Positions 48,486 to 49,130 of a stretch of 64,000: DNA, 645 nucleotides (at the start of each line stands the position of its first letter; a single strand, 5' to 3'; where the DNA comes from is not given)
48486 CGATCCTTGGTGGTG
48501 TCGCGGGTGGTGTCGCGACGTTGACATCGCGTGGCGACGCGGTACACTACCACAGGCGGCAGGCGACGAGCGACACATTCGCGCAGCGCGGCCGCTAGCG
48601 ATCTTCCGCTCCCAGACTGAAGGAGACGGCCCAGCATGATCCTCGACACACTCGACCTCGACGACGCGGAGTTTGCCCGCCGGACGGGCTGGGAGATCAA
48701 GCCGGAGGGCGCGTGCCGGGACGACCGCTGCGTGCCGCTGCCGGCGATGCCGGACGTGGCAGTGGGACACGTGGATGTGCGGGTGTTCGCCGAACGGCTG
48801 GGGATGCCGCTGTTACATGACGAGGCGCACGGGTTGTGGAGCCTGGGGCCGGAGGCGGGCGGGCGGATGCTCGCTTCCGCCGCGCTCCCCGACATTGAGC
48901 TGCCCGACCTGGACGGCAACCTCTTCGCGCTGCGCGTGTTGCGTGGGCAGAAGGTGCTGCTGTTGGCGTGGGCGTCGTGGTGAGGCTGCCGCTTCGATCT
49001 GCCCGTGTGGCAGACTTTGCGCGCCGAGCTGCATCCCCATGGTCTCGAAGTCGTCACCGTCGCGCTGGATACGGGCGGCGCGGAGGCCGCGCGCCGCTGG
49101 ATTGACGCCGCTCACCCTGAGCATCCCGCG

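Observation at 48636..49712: ResA/TlpA-like redoxin with TGA in a W-A-x-x-U-G-C active-site motif: second candidate selenoprotein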

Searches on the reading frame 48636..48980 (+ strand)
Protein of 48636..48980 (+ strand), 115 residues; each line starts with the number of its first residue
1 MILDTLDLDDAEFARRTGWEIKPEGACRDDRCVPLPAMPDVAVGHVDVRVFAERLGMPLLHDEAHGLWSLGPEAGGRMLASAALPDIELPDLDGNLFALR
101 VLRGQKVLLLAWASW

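Call 67: predict_structure(alignment_id=A4)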
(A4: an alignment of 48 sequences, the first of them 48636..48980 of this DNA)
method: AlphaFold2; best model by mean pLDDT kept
length: 115 residues; sequences in the alignment: 48
mean_pLDDT: 84.5   pTM: 0.58
mean pLDDT of the five models: 84.5, 83.8, 82.3, 81.1, 79.1
residues with pLDDT >= 90: 49; 70-90: 52; 50-70: 13; < 50: 1
segments of 3 or more residues with pLDDT < 50: none
pLDDT, mean of each block of 10 residues (from residue 1): 93 91 89 81 87 89 93 66 82 93 79 58
secondary structure, 60 per line:
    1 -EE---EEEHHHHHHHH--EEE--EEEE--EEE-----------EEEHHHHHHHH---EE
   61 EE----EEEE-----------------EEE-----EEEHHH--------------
elements in order: E7-9 H10-17 E20-22 E25-28 E31-33 E45-47 H48-55 E59-62 E67-70 E88-90 E96-98
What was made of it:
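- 48636..48875 (+): N-terminal domain (~80 aa) with the invariant motif G-A-C27-x4-C32-V-P (Cys codons 48714-48716 and 48729-48731). AF2 model pLDDT 84.5 (call 67).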

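Call 71: fold_search(model_id=the predicted structure, library=pdb)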
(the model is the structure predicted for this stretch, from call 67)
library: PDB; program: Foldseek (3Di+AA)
matches with E <= 10: 67; with E <= 0.001: 0
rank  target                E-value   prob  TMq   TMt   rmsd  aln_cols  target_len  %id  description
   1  8imd_A                6.8e-01  0.16  0.20  0.12   9.9        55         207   20  Crystal structure of Cu/Zn Superoxide dismutase from Paenibacillus lautus (released 2024-01-17)
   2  4rqq_D                2.3e+00  0.04  0.20  0.12  16.0       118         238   19  Crystal structure of human Fab PGDM1400, a broadly reactive and potent HIV-1 neutralizing antibody (released 2014-11-19)
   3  4ydz_A                3.1e+00  0.06  0.14  0.12  12.2        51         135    8  Stress-induced protein 1 from Caenorhabditis elegans (released 2015-06-10)
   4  2f2e_B                3.1e+00  0.06  0.19  0.17  12.1        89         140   13  Crystal Structure of PA1607, a Putative Transcription Factor (released 2006-03-14)
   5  8gho_A                4.0e+00  0.05  0.16  0.15  13.6        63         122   13  GUCY2C-peptide bound to anti-GUCY2C-scFv antibody (released 2023-08-30)
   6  8xk2_D                4.0e+00  0.02  0.17  0.17  19.8       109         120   14  A neutralizing nanobody VHH60 against wt SARS-CoV-2 (released 2024-07-10)
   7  4zoq_A                4.6e+00  0.11  0.17  0.30   1.7        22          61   23  Crystal Structure of a Lanthipeptide Protease (released 2016-03-23)
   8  1kn6_MODEL_1_A        5.2e+00  0.06  0.18  0.25   7.0        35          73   26  Solution Structure of the Mouse Prohormone Convertase 1 Pro-Domain (released 2002-07-17)
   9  8tsl_G                5.5e+00  0.06  0.14  0.08   8.3        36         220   17  S. thermodepolymerans KpsM-KpsE in Apo 2 state with rigid body fitted KpsT (released 2024-04-17)
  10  4f3e_A                5.5e+00  0.03  0.13  0.05  10.6        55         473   27  Crystal Structure of Thermus thermophilus HB8 CasA (released 2012-05-23)
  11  3pie_C                5.9e+00  0.09  0.21  0.03   3.8        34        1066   20  Crystal structure of the 5'->3' exoribonuclease Xrn1, E178Q mutant (released 2011-02-09)
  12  8jl8                  5.9e+00  0.08  0.19  0.08   2.4        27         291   26  Crystal structure of the collagen binding domain of Cnm from Streptococcus mutans (released 2024-04-10)
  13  8dk1_E                5.9e+00  0.07  0.20  0.14   5.6        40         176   20  CryoEM structure of JetABC (head construct) from Pseudomonas aeruginosa PA14 (released 2022-10-05)
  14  9gjc_H                5.9e+00  0.01  0.14  0.03  15.0       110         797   14  Entamoeba histolytica Gal/GalNAc lectin, mode 3 (released 2026-02-11)
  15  1tua                  6.3e+00  0.13  0.20  0.12   1.9        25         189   28  1.5 A Crystal Structure of a Protein of Unknown Function APE0754 from Aeropyrum pernix (released 2004-08-17)
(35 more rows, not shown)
